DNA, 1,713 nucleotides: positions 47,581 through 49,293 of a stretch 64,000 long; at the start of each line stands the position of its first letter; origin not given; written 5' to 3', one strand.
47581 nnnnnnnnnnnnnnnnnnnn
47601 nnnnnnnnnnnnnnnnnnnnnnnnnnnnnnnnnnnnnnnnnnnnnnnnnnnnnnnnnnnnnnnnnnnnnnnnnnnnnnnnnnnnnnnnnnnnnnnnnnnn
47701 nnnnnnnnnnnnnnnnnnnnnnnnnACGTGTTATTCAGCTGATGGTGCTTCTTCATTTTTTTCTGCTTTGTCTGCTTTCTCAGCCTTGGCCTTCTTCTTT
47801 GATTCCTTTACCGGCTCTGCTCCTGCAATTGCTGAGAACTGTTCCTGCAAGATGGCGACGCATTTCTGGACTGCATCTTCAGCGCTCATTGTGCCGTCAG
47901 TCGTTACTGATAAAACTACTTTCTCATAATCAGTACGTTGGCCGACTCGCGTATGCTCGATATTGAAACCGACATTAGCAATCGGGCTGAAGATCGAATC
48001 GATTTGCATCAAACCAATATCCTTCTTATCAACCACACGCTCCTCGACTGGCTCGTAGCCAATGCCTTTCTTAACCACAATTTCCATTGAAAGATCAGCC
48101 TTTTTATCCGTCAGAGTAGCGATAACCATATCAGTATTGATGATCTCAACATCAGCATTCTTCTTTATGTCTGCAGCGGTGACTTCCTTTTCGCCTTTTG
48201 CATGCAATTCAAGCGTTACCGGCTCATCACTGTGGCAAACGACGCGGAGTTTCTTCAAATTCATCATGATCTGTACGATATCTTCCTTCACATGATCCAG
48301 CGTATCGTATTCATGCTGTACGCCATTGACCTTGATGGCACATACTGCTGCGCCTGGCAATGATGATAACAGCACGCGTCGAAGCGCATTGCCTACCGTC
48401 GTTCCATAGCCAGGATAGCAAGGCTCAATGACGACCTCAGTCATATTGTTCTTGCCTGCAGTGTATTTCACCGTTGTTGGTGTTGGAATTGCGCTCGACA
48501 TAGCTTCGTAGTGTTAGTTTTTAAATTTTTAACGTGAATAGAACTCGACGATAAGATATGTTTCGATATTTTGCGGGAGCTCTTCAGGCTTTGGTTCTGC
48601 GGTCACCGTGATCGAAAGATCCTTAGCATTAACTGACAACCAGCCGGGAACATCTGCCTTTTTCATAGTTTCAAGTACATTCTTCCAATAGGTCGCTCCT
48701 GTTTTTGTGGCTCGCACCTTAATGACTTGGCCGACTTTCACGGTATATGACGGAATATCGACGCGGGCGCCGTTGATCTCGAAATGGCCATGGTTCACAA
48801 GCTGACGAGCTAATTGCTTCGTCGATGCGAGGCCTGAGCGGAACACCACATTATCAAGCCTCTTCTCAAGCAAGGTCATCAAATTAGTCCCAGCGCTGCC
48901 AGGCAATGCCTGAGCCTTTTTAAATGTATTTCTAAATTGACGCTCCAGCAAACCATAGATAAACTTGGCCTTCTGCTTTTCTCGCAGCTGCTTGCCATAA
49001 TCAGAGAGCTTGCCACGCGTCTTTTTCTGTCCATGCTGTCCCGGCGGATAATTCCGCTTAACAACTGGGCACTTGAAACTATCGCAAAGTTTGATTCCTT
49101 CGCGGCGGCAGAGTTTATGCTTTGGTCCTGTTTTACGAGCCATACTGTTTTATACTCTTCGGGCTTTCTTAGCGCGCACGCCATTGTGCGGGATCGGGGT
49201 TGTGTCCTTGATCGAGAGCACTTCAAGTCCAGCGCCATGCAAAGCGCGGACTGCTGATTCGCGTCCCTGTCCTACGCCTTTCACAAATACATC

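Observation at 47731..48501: RNA polymerase alpha subunit without an alpha-CTD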

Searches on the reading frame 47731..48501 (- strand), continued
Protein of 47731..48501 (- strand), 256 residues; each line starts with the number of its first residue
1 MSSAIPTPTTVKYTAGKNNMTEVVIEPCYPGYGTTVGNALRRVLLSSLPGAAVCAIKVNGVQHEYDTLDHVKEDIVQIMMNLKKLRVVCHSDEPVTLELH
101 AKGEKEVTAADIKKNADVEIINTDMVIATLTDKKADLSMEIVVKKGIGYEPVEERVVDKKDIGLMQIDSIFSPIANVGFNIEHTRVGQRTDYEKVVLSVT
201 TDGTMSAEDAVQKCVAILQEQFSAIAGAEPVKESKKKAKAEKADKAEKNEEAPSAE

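Call 68: find_encoding_contigs(protein=P0109, flank=10000, max_places=1)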
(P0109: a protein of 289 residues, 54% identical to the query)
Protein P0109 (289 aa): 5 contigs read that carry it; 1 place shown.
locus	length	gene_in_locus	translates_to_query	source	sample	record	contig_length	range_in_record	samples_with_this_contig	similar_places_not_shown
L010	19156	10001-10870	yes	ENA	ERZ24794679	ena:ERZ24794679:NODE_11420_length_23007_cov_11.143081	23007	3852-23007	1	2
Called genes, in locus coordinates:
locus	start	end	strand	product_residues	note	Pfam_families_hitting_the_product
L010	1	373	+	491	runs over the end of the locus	PF01225:Mur_ligase, PF08245:Mur_ligase_M, PF02875:Mur_ligase_C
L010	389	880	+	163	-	PF01936:NYN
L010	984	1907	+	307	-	PF01073:3Beta_HSD, PF01370:Epimerase, PF02719:Polysacc_synt_2, PF04321:RmlD_sub_bind, PF16363:GDP_Man_Dehyd, PF07993:NAD_binding_4 (weak)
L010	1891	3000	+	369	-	PF01565:FAD_binding_4, PF02873:MurB_C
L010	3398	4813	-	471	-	PF00072:Response_reg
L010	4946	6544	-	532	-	PF00989:PAS, PF13188:PAS_8 (weak), PF13426:PAS_9, PF00989:PAS, PF08448:PAS_4, PF13426:PAS_9, PF00512:HisKA, PF02518:HATPase_c, +1 more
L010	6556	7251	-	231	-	PF00072:Response_reg, PF00486:Trans_reg_C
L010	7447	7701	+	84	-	PF01176:eIF-1a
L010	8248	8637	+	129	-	PF00416:Ribosomal_S13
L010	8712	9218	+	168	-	PF00411:Ribosomal_S11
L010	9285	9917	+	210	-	PF00163:Ribosomal_S4, PF01479:S4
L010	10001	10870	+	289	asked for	PF01193:RNA_pol_L, PF01000:RNA_pol_A_bac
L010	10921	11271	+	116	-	PF01196:Ribosomal_L17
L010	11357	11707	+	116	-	PF00572:Ribosomal_L13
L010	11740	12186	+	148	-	PF00380:Ribosomal_S9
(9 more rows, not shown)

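Call 69: find_encoding_contigs(protein=P0040, flank=10000, max_places=1)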
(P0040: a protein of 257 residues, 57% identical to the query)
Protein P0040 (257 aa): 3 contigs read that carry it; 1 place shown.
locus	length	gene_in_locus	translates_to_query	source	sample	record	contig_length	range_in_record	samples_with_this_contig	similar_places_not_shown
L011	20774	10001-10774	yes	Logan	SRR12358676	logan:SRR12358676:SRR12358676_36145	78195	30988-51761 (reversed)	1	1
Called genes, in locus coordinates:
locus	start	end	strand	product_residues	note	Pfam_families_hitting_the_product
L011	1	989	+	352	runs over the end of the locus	PF10555:MraY_sig1 (weak), PF00953:Glycos_transf_4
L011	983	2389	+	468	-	PF21799:MurD-like_N, PF08245:Mur_ligase_M, PF02875:Mur_ligase_C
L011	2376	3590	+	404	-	PF01098:FTSW_RODA_SPOVE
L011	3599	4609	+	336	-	PF07963:N_methyl (weak)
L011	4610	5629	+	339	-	PF03033:Glyco_transf_28, PF13528:Glyco_trans_1_3 (weak), PF04101:Glyco_tran_28_C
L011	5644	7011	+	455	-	PF01225:Mur_ligase, PF08245:Mur_ligase_M, PF02875:Mur_ligase_C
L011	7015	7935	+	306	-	PF01565:FAD_binding_4, PF02873:MurB_C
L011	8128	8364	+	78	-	PF01176:eIF-1a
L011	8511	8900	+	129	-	PF00416:Ribosomal_S13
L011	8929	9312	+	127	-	PF00411:Ribosomal_S11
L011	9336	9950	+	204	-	PF00163:Ribosomal_S4, PF01479:S4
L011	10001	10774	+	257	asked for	PF01193:RNA_pol_L, PF01000:RNA_pol_A_bac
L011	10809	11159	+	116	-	PF01196:Ribosomal_L17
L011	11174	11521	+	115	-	PF00572:Ribosomal_L13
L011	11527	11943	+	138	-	PF00380:Ribosomal_S9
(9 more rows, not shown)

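Call 70: find_encoding_contigs(protein=P0028, flank=10000, max_places=1)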
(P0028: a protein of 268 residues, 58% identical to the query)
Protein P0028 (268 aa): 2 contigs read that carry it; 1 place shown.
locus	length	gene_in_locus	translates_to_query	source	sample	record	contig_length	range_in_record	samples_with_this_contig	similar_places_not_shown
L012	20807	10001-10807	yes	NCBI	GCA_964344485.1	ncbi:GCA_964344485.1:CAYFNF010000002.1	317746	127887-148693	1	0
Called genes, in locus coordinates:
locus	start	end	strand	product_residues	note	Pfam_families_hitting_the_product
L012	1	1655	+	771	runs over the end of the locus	PF00990:GGDEF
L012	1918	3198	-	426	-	-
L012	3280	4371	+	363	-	-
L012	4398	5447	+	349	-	PF03054:tRNA_Me_trans, PF20259:tRNA_Me_trans_M, PF20258:tRNA_Me_trans_C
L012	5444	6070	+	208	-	PF09997:DUF2238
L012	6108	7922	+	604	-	PF01411:tRNA-synt_2c, PF07973:tRNA_SAD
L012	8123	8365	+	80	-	PF01176:eIF-1a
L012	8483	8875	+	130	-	PF00416:Ribosomal_S13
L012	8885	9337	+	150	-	PF00411:Ribosomal_S11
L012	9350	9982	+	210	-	PF00163:Ribosomal_S4, PF01479:S4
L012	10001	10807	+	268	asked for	PF01193:RNA_pol_L, PF01000:RNA_pol_A_bac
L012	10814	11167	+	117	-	PF01196:Ribosomal_L17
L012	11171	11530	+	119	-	PF00572:Ribosomal_L13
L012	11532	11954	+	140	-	PF00380:Ribosomal_S9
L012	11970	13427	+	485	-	PF01943:Polysacc_synt, PF03023:MurJ, PF13440:Polysacc_synt_3, PF01554:MatE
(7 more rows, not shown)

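Call 71: find_encoding_contigs(protein=P0110, flank=10000, max_places=1)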
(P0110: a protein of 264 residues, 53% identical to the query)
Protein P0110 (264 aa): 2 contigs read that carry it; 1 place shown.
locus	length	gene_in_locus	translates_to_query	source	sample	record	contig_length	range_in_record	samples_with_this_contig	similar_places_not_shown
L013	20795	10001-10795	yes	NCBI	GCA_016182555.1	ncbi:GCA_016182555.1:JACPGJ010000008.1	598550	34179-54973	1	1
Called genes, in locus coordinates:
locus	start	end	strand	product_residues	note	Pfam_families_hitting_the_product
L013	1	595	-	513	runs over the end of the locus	PF12729:4HB_MCP_1 (weak), PF00672:HAMP, PF00512:HisKA, PF02518:HATPase_c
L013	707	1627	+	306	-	PF18884:TSP3_bac (weak)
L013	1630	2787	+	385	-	PF02540:NAD_synthase (weak), PF03054:tRNA_Me_trans, PF20259:tRNA_Me_trans_M, PF20258:tRNA_Me_trans_C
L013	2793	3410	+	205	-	PF09997:DUF2238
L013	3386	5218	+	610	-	PF01411:tRNA-synt_2c, PF07973:tRNA_SAD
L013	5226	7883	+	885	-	-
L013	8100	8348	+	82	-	PF01176:eIF-1a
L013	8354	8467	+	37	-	PF00444:Ribosomal_L36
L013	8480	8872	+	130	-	PF00416:Ribosomal_S13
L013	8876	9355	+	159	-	PF00411:Ribosomal_S11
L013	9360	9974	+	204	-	PF00163:Ribosomal_S4, PF01479:S4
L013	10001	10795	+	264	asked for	PF01193:RNA_pol_L, PF01000:RNA_pol_A_bac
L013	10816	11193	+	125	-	PF01196:Ribosomal_L17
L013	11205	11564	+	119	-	PF00572:Ribosomal_L13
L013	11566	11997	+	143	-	PF00380:Ribosomal_S9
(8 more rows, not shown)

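Call 72: find_encoding_contigs(protein=P0062, flank=10000, max_places=1)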
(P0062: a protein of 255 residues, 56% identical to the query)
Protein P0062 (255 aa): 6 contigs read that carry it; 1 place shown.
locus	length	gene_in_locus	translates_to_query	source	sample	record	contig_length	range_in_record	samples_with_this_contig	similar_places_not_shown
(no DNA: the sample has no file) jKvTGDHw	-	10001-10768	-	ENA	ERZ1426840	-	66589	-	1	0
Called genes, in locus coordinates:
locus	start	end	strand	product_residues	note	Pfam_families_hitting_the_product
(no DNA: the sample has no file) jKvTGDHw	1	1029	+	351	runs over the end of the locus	PF10555:MraY_sig1 (weak), PF00953:Glycos_transf_4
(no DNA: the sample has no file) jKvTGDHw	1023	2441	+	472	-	PF21799:MurD-like_N, PF08245:Mur_ligase_M, PF02875:Mur_ligase_C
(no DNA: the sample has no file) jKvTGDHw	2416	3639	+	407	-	PF01098:FTSW_RODA_SPOVE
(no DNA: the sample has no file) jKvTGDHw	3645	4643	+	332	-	PF07963:N_methyl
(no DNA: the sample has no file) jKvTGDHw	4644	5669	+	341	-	PF03033:Glyco_transf_28, PF13528:Glyco_trans_1_3, PF04101:Glyco_tran_28_C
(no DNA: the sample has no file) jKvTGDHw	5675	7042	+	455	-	PF01225:Mur_ligase, PF08245:Mur_ligase_M, PF02875:Mur_ligase_C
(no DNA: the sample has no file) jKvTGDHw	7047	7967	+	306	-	PF01565:FAD_binding_4, PF02873:MurB_C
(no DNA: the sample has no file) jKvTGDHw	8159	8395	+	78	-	PF01176:eIF-1a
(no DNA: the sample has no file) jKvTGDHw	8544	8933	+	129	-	PF00416:Ribosomal_S13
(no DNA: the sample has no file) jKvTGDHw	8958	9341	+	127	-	PF00411:Ribosomal_S11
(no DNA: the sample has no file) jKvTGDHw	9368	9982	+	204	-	PF00163:Ribosomal_S4, PF01479:S4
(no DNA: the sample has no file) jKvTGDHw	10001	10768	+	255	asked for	PF01193:RNA_pol_L, PF01000:RNA_pol_A_bac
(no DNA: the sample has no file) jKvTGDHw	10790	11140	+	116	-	PF01196:Ribosomal_L17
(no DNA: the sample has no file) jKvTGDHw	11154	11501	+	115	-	PF00572:Ribosomal_L13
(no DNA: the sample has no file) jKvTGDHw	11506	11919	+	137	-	PF00380:Ribosomal_S9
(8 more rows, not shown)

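Call 79: search_protein_families(library=pfam, proteins=[P0095, P0045, P0057, P0060, P0078, P0104, P0109, P0113, P0126, P0190], max_evalue=1)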
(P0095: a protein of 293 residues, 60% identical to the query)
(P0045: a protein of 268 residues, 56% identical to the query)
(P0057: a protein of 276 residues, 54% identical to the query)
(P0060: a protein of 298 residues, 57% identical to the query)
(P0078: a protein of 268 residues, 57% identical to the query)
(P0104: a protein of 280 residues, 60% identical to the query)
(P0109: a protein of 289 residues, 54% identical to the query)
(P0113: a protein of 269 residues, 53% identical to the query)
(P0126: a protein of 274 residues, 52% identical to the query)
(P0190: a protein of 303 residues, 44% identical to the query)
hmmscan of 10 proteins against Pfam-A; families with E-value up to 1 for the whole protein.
P0095 (293 aa): 6 families
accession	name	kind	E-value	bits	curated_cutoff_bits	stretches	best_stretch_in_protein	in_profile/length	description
PF01000.31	RNA_pol_A_bac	-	2.2e-32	112.2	33.9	1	56-174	1-119/119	RNA polymerase Rpb3/RpoA insert domain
PF01193.29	RNA_pol_L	-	7.2e-23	80.5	24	1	26-224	1-74/74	RNA polymerase Rpb3/Rpb11 dimerisation domain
PF13656.11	RNA_pol_L_2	-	5.4e-05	23.3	27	1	195-226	40-71/75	RNA polymerase Rpb3/Rpb11 dimerisation domain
PF02178.24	AT_hook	-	0.015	15.6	17.4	1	280-291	1-12/13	AT hook motif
PF16573.10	CLP1_N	-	0.089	13.4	22.3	1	83-141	6-62/92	N-terminal beta-sandwich domain of polyadenylation factor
PF13334.11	DUF4094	-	0.24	12.3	24.5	1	117-145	61-88/90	Domain of unknown function (DUF4094)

P0045 (268 aa): 5 families
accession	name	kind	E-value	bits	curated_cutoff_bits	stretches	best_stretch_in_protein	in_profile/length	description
PF01000.31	RNA_pol_A_bac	-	4.1e-28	98.4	33.9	1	56-172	1-119/119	RNA polymerase Rpb3/RpoA insert domain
PF01193.29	RNA_pol_L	-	3.5e-19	68.7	24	1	26-222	1-74/74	RNA polymerase Rpb3/Rpb11 dimerisation domain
PF13656.11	RNA_pol_L_2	-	0.0046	17.1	27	1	193-225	40-72/75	RNA polymerase Rpb3/Rpb11 dimerisation domain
PF24837.1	AMIN-like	-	0.2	12.2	27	0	181-205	3-27/129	AMIN-like domain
PF03730.19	Ku_C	-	0.3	12.1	23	1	200-258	32-88/90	Ku70/Ku80 C-terminal arm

P0057 (276 aa): 5 families
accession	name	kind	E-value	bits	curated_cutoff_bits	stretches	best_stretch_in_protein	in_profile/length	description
PF01000.31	RNA_pol_A_bac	-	1.2e-31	109.8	33.9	1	58-173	2-119/119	RNA polymerase Rpb3/RpoA insert domain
PF01193.29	RNA_pol_L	-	2.7e-22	78.7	24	1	27-223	1-74/74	RNA polymerase Rpb3/Rpb11 dimerisation domain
PF13656.11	RNA_pol_L_2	-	0.00055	20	27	1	194-227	40-73/75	RNA polymerase Rpb3/Rpb11 dimerisation domain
PF23856.1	DUF7219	-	0.0017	18.4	27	1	196-216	21-41/61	Family of unknown function (DUF7219)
PF02178.24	AT_hook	-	0.11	12.9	17.4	1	266-275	1-10/13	AT hook motif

P0060 (298 aa): 4 families
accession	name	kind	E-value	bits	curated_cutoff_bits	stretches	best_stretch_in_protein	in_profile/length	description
PF01000.31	RNA_pol_A_bac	-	8.4e-33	113.5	33.9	1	58-173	2-119/119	RNA polymerase Rpb3/RpoA insert domain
PF01193.29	RNA_pol_L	-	6.2e-24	84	24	1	27-223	1-74/74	RNA polymerase Rpb3/Rpb11 dimerisation domain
PF13656.11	RNA_pol_L_2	-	0.0016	18.6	27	1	194-224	40-70/75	RNA polymerase Rpb3/Rpb11 dimerisation domain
PF24837.1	AMIN-like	-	0.071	13.6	27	1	183-209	4-29/129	AMIN-like domain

P0078 (268 aa): 4 families
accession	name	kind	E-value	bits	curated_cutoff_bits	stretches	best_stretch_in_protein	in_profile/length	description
PF01000.31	RNA_pol_A_bac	-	3.8e-33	114.7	33.9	1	58-173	2-119/119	RNA polymerase Rpb3/RpoA insert domain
PF01193.29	RNA_pol_L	-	1.4e-23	82.8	24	1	27-223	1-74/74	RNA polymerase Rpb3/Rpb11 dimerisation domain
PF13656.11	RNA_pol_L_2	-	0.00012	22.2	27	1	194-227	40-73/75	RNA polymerase Rpb3/Rpb11 dimerisation domain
PF21516.2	YqeH-like_C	-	0.095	13.6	27.7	0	212-244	19-51/95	YqeH-like, C-terminal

P0104 (280 aa): 6 families
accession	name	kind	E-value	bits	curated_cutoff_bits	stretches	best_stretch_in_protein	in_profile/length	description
PF01000.31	RNA_pol_A_bac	-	2.2e-33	115.4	33.9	1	56-172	1-119/119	RNA polymerase Rpb3/RpoA insert domain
PF01193.29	RNA_pol_L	-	5.6e-23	80.9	24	1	26-222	1-74/74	RNA polymerase Rpb3/Rpb11 dimerisation domain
PF13656.11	RNA_pol_L_2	-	3.6e-05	23.8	27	1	193-223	40-70/75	RNA polymerase Rpb3/Rpb11 dimerisation domain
PF19852.4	DUF6327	-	0.022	15.8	24.1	1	179-223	14-59/83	Family of unknown function (DUF6327)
PF02178.24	AT_hook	-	0.027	14.8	17.4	1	269-278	1-10/13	AT hook motif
PF14833.11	NAD_binding_11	-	0.18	12.5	30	1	100-142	53-95/122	NAD-binding of NADP-dependent 3-hydroxyisobutyrate dehydrogenase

P0109 (289 aa): 4 families
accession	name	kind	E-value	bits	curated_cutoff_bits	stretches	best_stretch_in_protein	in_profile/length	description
PF01000.31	RNA_pol_A_bac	-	1.6e-30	106.2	33.9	1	56-171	2-119/119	RNA polymerase Rpb3/RpoA insert domain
PF01193.29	RNA_pol_L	-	1.9e-23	82.4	24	1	25-221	1-74/74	RNA polymerase Rpb3/Rpb11 dimerisation domain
PF13656.11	RNA_pol_L_2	-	0.0001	22.4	27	1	192-222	40-70/75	RNA polymerase Rpb3/Rpb11 dimerisation domain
PF25706.1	HCMV_UL116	-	0.19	11.3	30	1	168-266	127-219/336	Human cytomegalovirus UL116 protein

P0113 (269 aa): 4 families
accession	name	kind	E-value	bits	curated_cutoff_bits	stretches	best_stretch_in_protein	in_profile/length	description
PF01000.31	RNA_pol_A_bac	-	2.4e-25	89.5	33.9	1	56-172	1-119/119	RNA polymerase Rpb3/RpoA insert domain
PF01193.29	RNA_pol_L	-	3.5e-20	71.9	24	1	26-222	1-74/74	RNA polymerase Rpb3/Rpb11 dimerisation domain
PF13656.11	RNA_pol_L_2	-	0.00074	19.6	27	1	193-225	40-72/75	RNA polymerase Rpb3/Rpb11 dimerisation domain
PF24837.1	AMIN-like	-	0.031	14.8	27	1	181-205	3-27/129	AMIN-like domain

P0126 (274 aa): 4 families
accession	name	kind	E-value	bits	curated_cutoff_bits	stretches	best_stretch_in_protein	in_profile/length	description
PF01000.31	RNA_pol_A_bac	-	2.2e-27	96.1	33.9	1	56-170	3-119/119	RNA polymerase Rpb3/RpoA insert domain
PF01193.29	RNA_pol_L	-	2.2e-20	72.6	24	1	24-220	1-74/74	RNA polymerase Rpb3/Rpb11 dimerisation domain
PF13656.11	RNA_pol_L_2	-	0.013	15.7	27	0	192-221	41-70/75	RNA polymerase Rpb3/Rpb11 dimerisation domain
PF02178.24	AT_hook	-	0.092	13.1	17.4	1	265-273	2-10/13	AT hook motif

P0190 (303 aa): 3 families
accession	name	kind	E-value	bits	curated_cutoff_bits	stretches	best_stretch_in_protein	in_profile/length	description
PF01000.31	RNA_pol_A_bac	-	1.2e-31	109.8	33.9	1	55-177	1-119/119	RNA polymerase Rpb3/RpoA insert domain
PF01193.29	RNA_pol_L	-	1.9e-20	72.8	24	1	25-227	1-74/74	RNA polymerase Rpb3/Rpb11 dimerisation domain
PF13656.11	RNA_pol_L_2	-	0.15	12.3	27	0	198-231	40-73/75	RNA polymerase Rpb3/Rpb11 dimerisation domain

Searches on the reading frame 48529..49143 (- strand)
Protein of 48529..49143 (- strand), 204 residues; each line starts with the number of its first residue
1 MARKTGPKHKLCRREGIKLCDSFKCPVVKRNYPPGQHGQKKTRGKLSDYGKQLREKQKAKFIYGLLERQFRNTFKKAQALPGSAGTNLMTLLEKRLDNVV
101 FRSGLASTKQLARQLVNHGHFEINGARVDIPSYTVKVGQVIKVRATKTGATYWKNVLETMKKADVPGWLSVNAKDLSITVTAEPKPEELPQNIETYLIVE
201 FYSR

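Call 4: search_protein_families(library=pfam, proteins=[window:48529-49143:-], max_evalue=1)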
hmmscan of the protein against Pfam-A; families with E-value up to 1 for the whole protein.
window:48529-49143:- (204 aa): 4 families
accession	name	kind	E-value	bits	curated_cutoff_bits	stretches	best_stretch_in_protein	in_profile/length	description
PF00163.24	Ribosomal_S4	-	6.1e-30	104.2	23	1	3-93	1-95/95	Ribosomal protein S4/S9 N-terminal domain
PF01479.30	S4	-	8.3e-18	64.3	22.8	1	95-141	2-48/48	S4 domain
PF04711.18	ApoA-II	-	0.0026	18.6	27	1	45-97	40-92/99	Apolipoprotein A-II (ApoA-II)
PF22421.1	SYY_C-terminal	-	0.0084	16.4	27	1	93-139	18-64/83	Tyrosine--tRNA ligase SYY-like C-terminal domain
